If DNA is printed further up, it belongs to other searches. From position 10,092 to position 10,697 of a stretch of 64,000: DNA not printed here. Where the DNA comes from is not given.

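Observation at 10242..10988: Rieske ferredoxin reading through, with no stop codon, into an SCP2 sterol-carrier domain that also has its own RBS and ATG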

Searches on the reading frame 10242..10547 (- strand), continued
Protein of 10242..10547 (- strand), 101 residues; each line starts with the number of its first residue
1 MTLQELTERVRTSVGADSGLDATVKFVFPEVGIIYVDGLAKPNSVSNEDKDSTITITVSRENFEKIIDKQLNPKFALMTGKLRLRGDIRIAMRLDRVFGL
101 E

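Call 54: find_homologous_proteins(query=window:10245-10547:-, max_evalue=1e-8)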
Query window:10245-10547:- (101 aa): 160 proteins with E <= 1e-8 among 160 candidates; the best 120 are listed.
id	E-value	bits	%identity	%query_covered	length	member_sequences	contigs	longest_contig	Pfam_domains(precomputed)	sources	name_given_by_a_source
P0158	7.0e-54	198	94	100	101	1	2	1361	PF02036.23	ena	-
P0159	9.1e-50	184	88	100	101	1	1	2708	PF02036.23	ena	-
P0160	4.7e-44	166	81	98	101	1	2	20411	PF02036.23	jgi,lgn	jgi:putative sterol carrier protein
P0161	1.4e-43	165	80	98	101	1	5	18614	PF02036.23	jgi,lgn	jgi:putative sterol carrier protein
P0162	2.0e-42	161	78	98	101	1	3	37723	PF02036.23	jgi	jgi:putative sterol carrier protein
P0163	7.1e-42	159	76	98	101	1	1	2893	PF02036.23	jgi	jgi:putative sterol carrier protein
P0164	7.2e-42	159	72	98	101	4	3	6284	PF02036.23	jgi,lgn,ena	jgi:putative sterol carrier protein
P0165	1.8e-41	158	76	98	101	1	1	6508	PF02036.23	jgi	jgi:putative sterol carrier protein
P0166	2.1e-41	158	72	98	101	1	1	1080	PF02036.23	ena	-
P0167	1.2e-40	155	74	98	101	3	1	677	PF02036.23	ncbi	-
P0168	1.6e-40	155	75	98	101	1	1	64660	PF02036.23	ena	-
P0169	2.3e-40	154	75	98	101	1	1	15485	PF02036.23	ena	-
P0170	1.5e-39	152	75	98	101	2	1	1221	PF02036.23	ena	-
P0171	1.9e-39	151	74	98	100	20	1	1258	PF02036.23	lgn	-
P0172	3.2e-39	151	72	98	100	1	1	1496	PF02036.23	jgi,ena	jgi:putative sterol carrier protein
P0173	4.3e-39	150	73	98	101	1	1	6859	PF02036.23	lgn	-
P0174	9.7e-39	149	71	99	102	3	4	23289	PF02036.23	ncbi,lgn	-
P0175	1.0e-38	149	71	99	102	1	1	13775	PF02036.23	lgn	-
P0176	2.3e-38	148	71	99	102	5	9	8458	PF02036.23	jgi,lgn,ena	jgi:putative sterol carrier protein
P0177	3.1e-38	148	70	99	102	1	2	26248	PF02036.23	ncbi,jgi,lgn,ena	-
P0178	3.7e-38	147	69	99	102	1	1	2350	PF02036.23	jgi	jgi:putative sterol carrier protein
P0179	5.0e-38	147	69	100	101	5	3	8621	PF02036.23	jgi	jgi:putative sterol carrier protein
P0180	6.6e-38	146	69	98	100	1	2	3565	PF02036.23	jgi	jgi:putative sterol carrier protein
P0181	1.1e-37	146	71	99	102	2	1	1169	PF02036.23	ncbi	-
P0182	1.3e-37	146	71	99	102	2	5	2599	PF02036.23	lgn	-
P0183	1.6e-37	145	71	99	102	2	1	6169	PF02036.23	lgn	-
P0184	2.1e-37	145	68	99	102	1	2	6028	PF02036.23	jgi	jgi:putative sterol carrier protein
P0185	2.2e-37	145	69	97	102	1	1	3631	PF02036.23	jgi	jgi:putative sterol carrier protein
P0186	3.1e-37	144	68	99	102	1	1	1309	PF02036.23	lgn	-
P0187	3.8e-37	144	69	99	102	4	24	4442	PF02036.23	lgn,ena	-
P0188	4.3e-37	144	68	99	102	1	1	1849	PF02036.23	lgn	-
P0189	4.7e-37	144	70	99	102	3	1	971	PF02036.23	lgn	-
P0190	5.7e-37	143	69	99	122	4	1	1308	PF02036.23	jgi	jgi:putative sterol carrier protein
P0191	6.1e-37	143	68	99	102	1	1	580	PF02036.23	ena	-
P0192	6.6e-37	143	66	98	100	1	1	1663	PF02036.23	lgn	-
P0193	8.3e-37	143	66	99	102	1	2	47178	PF02036.23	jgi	jgi:putative sterol carrier protein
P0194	8.9e-37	143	68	99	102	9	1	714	PF02036.23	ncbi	-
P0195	1.0e-36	143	69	98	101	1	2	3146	PF02036.23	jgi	jgi:putative sterol carrier protein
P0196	1.1e-36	143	68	99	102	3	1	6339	PF02036.23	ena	-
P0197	1.2e-36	142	66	99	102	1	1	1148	PF02036.23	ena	-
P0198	1.2e-36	142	70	97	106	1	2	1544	PF02036.23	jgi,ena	-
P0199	1.3e-36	142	67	99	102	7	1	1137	PF02036.23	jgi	jgi:putative sterol carrier protein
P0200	1.5e-36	142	69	99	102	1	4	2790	PF02036.23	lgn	-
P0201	1.9e-36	142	68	99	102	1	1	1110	PF02036.23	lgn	-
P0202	2.2e-36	142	69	99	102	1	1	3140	PF02036.23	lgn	-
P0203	2.2e-36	142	67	99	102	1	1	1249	PF02036.23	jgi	jgi:putative sterol carrier protein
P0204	2.4e-36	141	67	99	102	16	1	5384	PF02036.23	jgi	jgi:putative sterol carrier protein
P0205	3.0e-36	141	67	99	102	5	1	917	PF02036.23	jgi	jgi:putative sterol carrier protein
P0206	3.2e-36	141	67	99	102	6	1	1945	PF02036.23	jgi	jgi:putative sterol carrier protein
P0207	3.8e-36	141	69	99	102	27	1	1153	PF02036.23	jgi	jgi:putative sterol carrier protein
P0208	4.2e-36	141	66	99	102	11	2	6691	PF02036.23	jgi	-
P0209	4.4e-36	141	67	99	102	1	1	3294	PF02036.23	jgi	jgi:putative sterol carrier protein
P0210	4.4e-36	141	68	99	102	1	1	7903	PF02036.23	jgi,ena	-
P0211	4.5e-36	141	68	98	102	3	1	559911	PF02036.23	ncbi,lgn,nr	ncbi:MAG: SCP2 sterol-binding domain-containing protein [Burkholderiales bacterium]|nr:SCP2 sterol-b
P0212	5.2e-36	140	65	98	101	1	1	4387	PF02036.23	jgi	jgi:putative sterol carrier protein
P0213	5.5e-36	140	67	99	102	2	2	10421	PF02036.23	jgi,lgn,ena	-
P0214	5.9e-36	140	66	99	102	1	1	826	PF02036.23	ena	-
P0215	6.2e-36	140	70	98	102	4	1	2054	PF02036.23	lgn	-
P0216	7.4e-36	140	67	99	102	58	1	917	PF02036.23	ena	-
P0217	7.9e-36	140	68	99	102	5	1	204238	PF02036.23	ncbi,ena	-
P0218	8.6e-36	140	67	99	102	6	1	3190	PF02036.23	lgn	-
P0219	9.3e-36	140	67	97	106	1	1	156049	PF02036.23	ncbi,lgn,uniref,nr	ncbi:MAG: SCP2 sterol-binding domain-containing protein [Bradyrhizobium sp.]|uniref:SCP2 sterol-bind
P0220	1.1e-35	139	69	99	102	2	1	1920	PF02036.23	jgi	jgi:putative sterol carrier protein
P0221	1.2e-35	139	65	98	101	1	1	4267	PF02036.23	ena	-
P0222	1.2e-35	139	65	98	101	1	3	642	PF02036.23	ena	-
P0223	1.2e-35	139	68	99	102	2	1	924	PF02036.23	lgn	-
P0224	1.5e-35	139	66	99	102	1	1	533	PF02036.23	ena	-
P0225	1.5e-35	139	68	98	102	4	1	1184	PF02036.23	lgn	-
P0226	1.5e-35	139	68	98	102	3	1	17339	PF02036.23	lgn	-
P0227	1.7e-35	139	67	98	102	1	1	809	PF02036.23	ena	-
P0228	2.0e-35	139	67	99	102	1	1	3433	PF02036.23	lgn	-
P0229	2.2e-35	138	69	98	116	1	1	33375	PF02036.23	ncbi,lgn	-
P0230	2.2e-35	138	67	99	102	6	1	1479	PF02036.23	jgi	jgi:putative sterol carrier protein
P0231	2.2e-35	138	66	99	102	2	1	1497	PF02036.23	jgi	jgi:putative sterol carrier protein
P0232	2.3e-35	138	64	98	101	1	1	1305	PF02036.23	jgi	jgi:putative sterol carrier protein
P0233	3.1e-35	138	67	97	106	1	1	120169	PF02036.23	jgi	-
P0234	3.2e-35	138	65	98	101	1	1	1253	PF02036.23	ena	-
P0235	3.3e-35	138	66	97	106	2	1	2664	PF02036.23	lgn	-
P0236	3.5e-35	138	65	99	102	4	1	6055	PF02036.23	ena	-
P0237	4.4e-35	137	64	98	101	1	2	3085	PF02036.23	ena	-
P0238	4.7e-35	137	64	98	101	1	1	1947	PF02036.23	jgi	-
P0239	4.7e-35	137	64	98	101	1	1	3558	PF02036.23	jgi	jgi:putative sterol carrier protein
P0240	5.7e-35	137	64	98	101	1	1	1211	PF02036.23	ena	-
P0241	6.0e-35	137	65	98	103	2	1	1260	PF02036.23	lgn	-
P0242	6.2e-35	137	64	98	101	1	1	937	PF02036.23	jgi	jgi:putative sterol carrier protein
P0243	6.2e-35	137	64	98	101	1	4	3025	PF02036.23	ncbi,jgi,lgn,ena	ncbi:MAG: SCP2 sterol-binding domain-containing protein [Candidatus Eiseniibacteriota bacterium]|jgi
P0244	6.3e-35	137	64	98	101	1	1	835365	PF02036.23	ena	-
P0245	7.0e-35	137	68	98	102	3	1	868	PF02036.23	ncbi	-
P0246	8.6e-35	136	63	98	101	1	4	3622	PF02036.23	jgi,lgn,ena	jgi:putative sterol carrier protein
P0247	1.0e-34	136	64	98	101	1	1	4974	PF02036.23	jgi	jgi:putative sterol carrier protein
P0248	1.2e-34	136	65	98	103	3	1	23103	PF02036.23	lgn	-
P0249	1.2e-34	136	63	98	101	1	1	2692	PF02036.23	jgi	jgi:putative sterol carrier protein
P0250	1.3e-34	136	63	98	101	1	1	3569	PF02036.23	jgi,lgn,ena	jgi:putative sterol carrier protein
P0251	1.7e-34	136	64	99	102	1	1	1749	PF02036.23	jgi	jgi:putative sterol carrier protein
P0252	2.0e-34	135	65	99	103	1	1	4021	PF02036.23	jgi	jgi:putative sterol carrier protein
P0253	2.3e-34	135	65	98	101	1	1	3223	PF02036.23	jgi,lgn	jgi:putative sterol carrier protein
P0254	2.4e-34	135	63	98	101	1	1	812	PF02036.23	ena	-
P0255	2.4e-34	135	66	97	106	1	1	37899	PF02036.23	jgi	jgi:putative sterol carrier protein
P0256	2.6e-34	135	67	97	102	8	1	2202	PF02036.23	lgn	-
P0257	2.7e-34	135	64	98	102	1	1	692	PF02036.23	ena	-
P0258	3.2e-34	135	64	98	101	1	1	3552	PF02036.23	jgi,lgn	jgi:putative sterol carrier protein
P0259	4.6e-34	134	63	99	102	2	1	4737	PF02036.23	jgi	jgi:putative sterol carrier protein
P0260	5.6e-34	134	66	98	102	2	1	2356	PF02036.23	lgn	-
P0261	6.1e-34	134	63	99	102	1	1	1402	PF02036.23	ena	-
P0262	6.3e-34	134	66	97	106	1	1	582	PF02036.23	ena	-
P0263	6.4e-34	134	62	98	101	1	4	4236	PF02036.23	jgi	jgi:putative sterol carrier protein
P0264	6.9e-34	134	62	98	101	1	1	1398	PF02036.23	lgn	-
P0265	7.1e-34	134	64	98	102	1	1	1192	PF02036.23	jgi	jgi:putative sterol carrier protein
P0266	8.0e-34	133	64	98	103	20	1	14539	PF02036.23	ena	-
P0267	1.0e-33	133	64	98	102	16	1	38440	PF02036.23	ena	-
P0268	1.2e-33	133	62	98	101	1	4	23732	PF02036.23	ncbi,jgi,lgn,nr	ncbi:MAG TPA: SCP2 sterol-binding domain-containing protein [Alphaproteobacteria bacterium]|jgi:puta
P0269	1.5e-33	133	64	98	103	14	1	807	PF02036.23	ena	-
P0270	1.6e-33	132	66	98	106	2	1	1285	PF02036.23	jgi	jgi:putative sterol carrier protein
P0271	1.7e-33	132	65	97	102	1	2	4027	PF02036.23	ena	-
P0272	1.8e-33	132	66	97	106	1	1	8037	PF02036.23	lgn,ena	-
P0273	2.1e-33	132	65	97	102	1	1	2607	PF02036.23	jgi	jgi:putative sterol carrier protein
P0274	2.6e-33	132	64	98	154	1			PF02036.23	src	-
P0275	5.0e-33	131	64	98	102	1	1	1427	PF02036.23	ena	-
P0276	6.1e-33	131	65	97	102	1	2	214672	PF02036.23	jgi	jgi:putative sterol carrier protein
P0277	1.0e-32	130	65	99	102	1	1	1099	PF02036.23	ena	-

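Call 55: find_encoding_contigs(protein=P0158, flank=3000, max_places=3)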
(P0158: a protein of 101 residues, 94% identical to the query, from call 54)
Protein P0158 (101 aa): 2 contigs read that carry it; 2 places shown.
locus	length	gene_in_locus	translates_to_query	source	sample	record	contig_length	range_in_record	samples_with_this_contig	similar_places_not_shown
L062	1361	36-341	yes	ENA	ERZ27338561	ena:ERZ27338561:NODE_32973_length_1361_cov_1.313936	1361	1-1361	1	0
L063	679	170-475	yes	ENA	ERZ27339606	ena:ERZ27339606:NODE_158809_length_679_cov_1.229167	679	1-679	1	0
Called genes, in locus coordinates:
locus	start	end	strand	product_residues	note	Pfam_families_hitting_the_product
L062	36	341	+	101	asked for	PF02036:SCP2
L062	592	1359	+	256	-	?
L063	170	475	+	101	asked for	PF02036:SCP2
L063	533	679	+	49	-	?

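Call 56: find_encoding_contigs(protein=P0159, flank=3000, max_places=3)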
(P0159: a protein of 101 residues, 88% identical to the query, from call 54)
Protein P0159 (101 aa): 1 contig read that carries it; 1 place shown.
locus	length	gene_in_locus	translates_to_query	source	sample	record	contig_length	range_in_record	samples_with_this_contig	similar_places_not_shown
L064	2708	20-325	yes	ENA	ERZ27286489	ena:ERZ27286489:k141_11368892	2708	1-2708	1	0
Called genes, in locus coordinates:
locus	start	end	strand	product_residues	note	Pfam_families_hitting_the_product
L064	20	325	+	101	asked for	PF02036:SCP2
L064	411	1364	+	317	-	PF00111:Fer2, PF00970:FAD_binding_6, PF00175:NAD_binding_1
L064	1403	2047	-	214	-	PF03886:ABC_trans_aux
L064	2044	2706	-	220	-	?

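Call 57: find_encoding_contigs(protein=P0160, flank=8000, max_places=2)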
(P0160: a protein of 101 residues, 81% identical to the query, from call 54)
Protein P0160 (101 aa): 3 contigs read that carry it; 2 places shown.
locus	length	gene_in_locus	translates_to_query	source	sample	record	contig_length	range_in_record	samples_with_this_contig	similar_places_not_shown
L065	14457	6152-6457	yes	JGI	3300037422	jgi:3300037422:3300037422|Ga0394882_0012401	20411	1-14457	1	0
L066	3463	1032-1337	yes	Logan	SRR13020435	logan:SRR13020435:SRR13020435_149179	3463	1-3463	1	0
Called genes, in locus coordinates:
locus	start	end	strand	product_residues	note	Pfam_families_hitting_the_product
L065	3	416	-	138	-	?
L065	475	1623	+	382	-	PF00730:HhH-GPD, PF00633:HHH (weak), PF14815:NUDIX_4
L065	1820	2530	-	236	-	PF00392:GntR, PF07729:FCD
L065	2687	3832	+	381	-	PF00355:Rieske, PF11723:Aromatic_hydrox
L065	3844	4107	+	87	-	-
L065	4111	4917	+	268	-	PF02900:LigB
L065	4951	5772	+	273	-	PF00561:Abhydrolase_1, PF12146:Hydrolase_4 (weak), PF12697:Abhydrolase_6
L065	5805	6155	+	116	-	PF00355:Rieske, PF13806:Rieske_2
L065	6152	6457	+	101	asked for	PF02036:SCP2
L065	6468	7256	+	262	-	PF12697:Abhydrolase_6, PF00975:Thioesterase (weak), PF06821:Ser_hydrolase (faint), PF12146:Hydrolase_4, PF03096:Ndr (faint), PF20408:Abhydrolase_11 (faint), PF00561:Abhydrolase_1 (weak)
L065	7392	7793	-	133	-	-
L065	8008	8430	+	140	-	-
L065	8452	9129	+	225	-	PF00072:Response_reg, PF00486:Trans_reg_C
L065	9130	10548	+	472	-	PF26769:HAMP_PhoQ, PF02518:HATPase_c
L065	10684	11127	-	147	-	PF00903:Glyoxalase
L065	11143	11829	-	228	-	-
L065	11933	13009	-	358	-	PF01555:N6_N4_Mtase, PF18755:RAMA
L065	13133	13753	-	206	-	PF01351:RNase_HII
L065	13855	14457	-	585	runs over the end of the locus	PF00999:Na_H_Exchanger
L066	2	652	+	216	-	?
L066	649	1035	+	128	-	PF00355:Rieske, PF13806:Rieske_2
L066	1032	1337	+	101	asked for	PF02036:SCP2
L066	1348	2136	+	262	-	PF12697:Abhydrolase_6, PF00975:Thioesterase (weak), PF06821:Ser_hydrolase (faint), PF12146:Hydrolase_4, PF03096:Ndr (faint), PF20408:Abhydrolase_11 (faint), PF00561:Abhydrolase_1 (weak)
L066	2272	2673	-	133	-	-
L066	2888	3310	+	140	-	-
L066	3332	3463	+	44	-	?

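Call 58: find_encoding_contigs(protein=P0162, flank=8000, max_places=2)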
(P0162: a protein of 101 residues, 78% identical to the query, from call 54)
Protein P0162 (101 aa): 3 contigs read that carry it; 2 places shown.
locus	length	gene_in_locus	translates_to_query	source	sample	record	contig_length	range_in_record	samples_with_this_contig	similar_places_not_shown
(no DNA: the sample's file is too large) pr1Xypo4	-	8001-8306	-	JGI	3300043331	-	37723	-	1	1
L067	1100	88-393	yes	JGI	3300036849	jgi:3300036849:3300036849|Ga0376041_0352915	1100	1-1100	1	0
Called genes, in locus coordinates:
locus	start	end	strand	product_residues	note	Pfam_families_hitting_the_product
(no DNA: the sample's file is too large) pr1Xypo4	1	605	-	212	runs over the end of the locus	PF13462:Thioredoxin_4, PF01323:DSBA (faint)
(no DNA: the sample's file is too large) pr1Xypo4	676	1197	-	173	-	PF05258:DciA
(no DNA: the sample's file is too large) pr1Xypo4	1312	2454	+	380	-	PF00730:HhH-GPD, PF00633:HHH (weak), PF14815:NUDIX_4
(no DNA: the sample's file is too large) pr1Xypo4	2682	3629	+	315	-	PF13557:Phenol_MetA_deg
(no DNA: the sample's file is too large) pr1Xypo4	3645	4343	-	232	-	PF00392:GntR, PF07729:FCD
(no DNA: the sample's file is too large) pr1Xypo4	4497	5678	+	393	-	PF00355:Rieske, PF11723:Aromatic_hydrox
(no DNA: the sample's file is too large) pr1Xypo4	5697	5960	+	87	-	-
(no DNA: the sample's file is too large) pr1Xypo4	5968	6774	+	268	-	PF02900:LigB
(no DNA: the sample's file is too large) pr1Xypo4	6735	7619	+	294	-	PF00561:Abhydrolase_1, PF12146:Hydrolase_4, PF12697:Abhydrolase_6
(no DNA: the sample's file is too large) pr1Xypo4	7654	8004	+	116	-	PF00355:Rieske, PF13806:Rieske_2 (weak)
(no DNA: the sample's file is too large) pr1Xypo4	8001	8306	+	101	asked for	PF02036:SCP2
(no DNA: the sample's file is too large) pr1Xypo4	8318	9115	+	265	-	PF00975:Thioesterase (weak), PF12697:Abhydrolase_6, PF20408:Abhydrolase_11 (faint), PF12146:Hydrolase_4, PF00561:Abhydrolase_1 (weak)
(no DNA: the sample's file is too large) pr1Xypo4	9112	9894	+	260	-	PF01557:FAA_hydrolase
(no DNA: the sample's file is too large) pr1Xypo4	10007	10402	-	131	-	-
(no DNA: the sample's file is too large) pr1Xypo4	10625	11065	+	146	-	-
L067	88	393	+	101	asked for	PF02036:SCP2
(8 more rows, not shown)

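Call 62: search_solved_structures(query=A3, max_evalue=0.01)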
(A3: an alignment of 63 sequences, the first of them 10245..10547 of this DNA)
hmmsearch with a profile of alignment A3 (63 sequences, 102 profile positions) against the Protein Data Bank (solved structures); distinct sequences matched with E-value up to 0.01: 10.
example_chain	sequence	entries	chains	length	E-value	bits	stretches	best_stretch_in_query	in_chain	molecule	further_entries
2c0l_B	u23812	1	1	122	2.4e-07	34.1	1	34-97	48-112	NONSPECIFIC LIPID-TRANSFER PROTEIN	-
1qnd_A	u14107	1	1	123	2.4e-07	34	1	34-97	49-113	NONSPECIFIC LIPID-TRANSFER PROTEIN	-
4uei_A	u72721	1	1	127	8.1e-07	32.3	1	32-96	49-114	STEROL CARRIER PROTEIN 2/3-OXOACYL-COA THIOLASE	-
1c44_A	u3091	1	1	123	8.2e-07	32.3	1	34-97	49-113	PROTEIN (STEROL CARRIER PROTEIN 2)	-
4jgx_A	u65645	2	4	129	1.8e-05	28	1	25-94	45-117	Fatty acid-binding protein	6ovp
6z1w_A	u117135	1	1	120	6.3e-05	26.3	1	37-98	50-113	Peroxisomal multifunctional enzyme type 2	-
1ikt_A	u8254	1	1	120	7.8e-05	26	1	37-98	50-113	ESTRADIOL 17 BETA-DEHYDROGENASE 4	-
8af2_A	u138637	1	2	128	0.00015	25.1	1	37-96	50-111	Enoyl-CoA hydratase 2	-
8af3_A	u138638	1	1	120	0.00019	24.7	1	37-95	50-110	Enoyl-CoA hydratase 2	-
6z1x_A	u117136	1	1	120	0.00026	24.3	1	37-98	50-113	Peroxisomal multifunctional enzyme type 2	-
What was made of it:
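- On SCP2 sterol-transfer family (PF02036): A profile of 63 homologs hits human and rabbit SCP2 at E 2.4e-7 (call 62).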

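Call 70: predict_structure(alignment_id=A3)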
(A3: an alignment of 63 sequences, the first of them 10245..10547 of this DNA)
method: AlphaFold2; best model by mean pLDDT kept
length: 101 residues; sequences in the alignment: 63
mean_pLDDT: 90.4   pTM: 0.83
mean pLDDT of the five models: 90.4, 88.0, 85.7, 83.5, 82.6
residues with pLDDT >= 90: 70; 70-90: 30; 50-70: 1; < 50: 0
segments of 3 or more residues with pLDDT < 50: none
pLDDT, mean of each block of 10 residues (from residue 1): 89 82 93 93 92 96 92 92 94 83 63
secondary structure, 60 per line:
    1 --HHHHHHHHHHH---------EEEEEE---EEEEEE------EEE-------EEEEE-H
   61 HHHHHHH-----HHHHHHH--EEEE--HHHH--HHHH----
elements in order: H3-13 E23-28 E32-37 E44-46 E54-58 H60-67 H73-79 E82-85 H88-91 H94-97
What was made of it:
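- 10245..10547 (-): SCP2 domain (residues 148-248), ortholog of car-operon ORF7. AF2 pLDDT 90.4 (call 70).
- On SCP2 sterol-transfer family (PF02036): AF2 pLDDT 90.4 and pTM 0.83 (call 70).
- Tried and rejected: I re-ran the SCP2 domain alone with 63 sequences (call 70).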

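Call 73: fold_search(model_id=the predicted structure, library=pdb)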
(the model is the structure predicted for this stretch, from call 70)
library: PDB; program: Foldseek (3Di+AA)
matches with E <= 10: 168; with E <= 0.001: 46
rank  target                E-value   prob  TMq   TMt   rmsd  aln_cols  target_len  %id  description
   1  1c44                  6.2e-07  1.00  0.74  0.63   3.3       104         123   21  STEROL CARRIER PROTEIN 2 (SCP2) FROM RABBIT (released 2000-08-07)
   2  2c0l_B                7.5e-07  1.00  0.73  0.61   3.7       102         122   24  TPR DOMAIN OF HUMAN PEX5P IN COMPLEX WITH HUMAN MSCP2 (released 2006-11-15)
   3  6ovp_B                7.5e-07  1.00  0.68  0.55   5.6       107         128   20  Sterol Carrier Protein 2 from Yarrowia Lipolytica (apo form) (released 2020-05-20)
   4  8af2_B                8.0e-07  1.00  0.68  0.57   3.4       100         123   21  Human Sterol Carrier Protein with unnatural amino acid 2,2'-bipyridine alanine incorporated at position 111 (released 2023-08-16)
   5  8af2_A                9.7e-07  1.00  0.71  0.60   3.2       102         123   20  Human Sterol Carrier Protein with unnatural amino acid 2,2'-bipyridine alanine incorporated at position 111 (released 2023-08-16)
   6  8af3                  1.0e-06  1.00  0.70  0.62   3.2        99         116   21  Sterol carrier protein Artifical metalloenzyme incorporating Q111C mutation coupled to 2,2'-bipyridine (released 2023-08-16)
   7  1ikt                  1.9e-06  1.00  0.70  0.62   3.3       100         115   21  LIGANDED STEROL CARRIER PROTEIN TYPE 2 (SCP-2) LIKE DOMAIN OF HUMAN MULTIFUNCTIONAL ENZYME TYPE 2 (MFE-2) (released 2001-11-14)
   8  6z1w                  1.9e-06  1.00  0.69  0.62   3.5        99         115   20  Crystal structure of human steroid carrier protein SL (SCP-2L) mutant A100C (released 2021-03-03)
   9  4jgx_B                2.1e-06  1.00  0.63  0.51   5.9       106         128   19  The Structure of Sterol Carrier Protein 2 from the Yeast Yarrowia Lipolytica (released 2013-12-18)
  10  6z1x                  3.6e-06  1.00  0.69  0.62   3.4        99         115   20  Crystal structure of human steroid carrier protein SL (SCP-2L) mutant V83C (released 2021-03-03)
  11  2yhe_B                3.6e-06  1.00  0.70  0.14   3.7       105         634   20  Structure determination of the stereoselective inverting sec- alkylsulfatase Pisa1 from Pseudomonas sp. (released 2012-05-16)
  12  4uei_MODEL_1_A        4.9e-06  1.00  0.58  0.48   6.1        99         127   23  Solution structure of the sterol carrier protein domain 2 of Helicoverpa armigera (released 2015-12-30)
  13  3bn8_B                5.3e-06  1.00  0.58  0.53   6.1        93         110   19  Crystal structure of a putative sterol carrier protein type 2 (af1534) from archaeoglobus fulgidus dsm 4304 at 2.11 A  (released 2007-12-25)
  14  4jgx_A                7.3e-06  1.00  0.61  0.53   6.7       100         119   19  The Structure of Sterol Carrier Protein 2 from the Yeast Yarrowia Lipolytica (released 2013-12-18)
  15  2yhe_A                7.3e-06  1.00  0.58  0.11   4.9        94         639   21  Structure determination of the stereoselective inverting sec- alkylsulfatase Pisa1 from Pseudomonas sp. (released 2012-05-16)
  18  6h6o_B                1.1e-05  1.00  0.58  0.52   6.2        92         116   15  UbiJ-SCP2 Ubiquinone synthesis protein (released 2019-02-13)
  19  6h6n_B                1.2e-05  1.00  0.61  0.53   6.1        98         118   15  UbiJ-SCP2 Ubiquinone synthesis protein (released 2019-02-13)
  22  6h6o_A                2.2e-05  1.00  0.59  0.51   6.3        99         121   15  UbiJ-SCP2 Ubiquinone synthesis protein (released 2019-02-13)
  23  6h6n_A                2.5e-05  1.00  0.55  0.45   6.3        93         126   15  UbiJ-SCP2 Ubiquinone synthesis protein (released 2019-02-13)
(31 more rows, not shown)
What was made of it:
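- On SCP2 sterol-transfer family (PF02036): All 46 Foldseek matches with E up to 0.001 are SCP2 or SCP2-like domains, with TM up to 0.77 (call 73).
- It matches SCP2, the MFE-2 SCP2-like domain, the alkylsulfatase SCP2-like domain and UbiJ-SCP2 (calls 70, 73).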
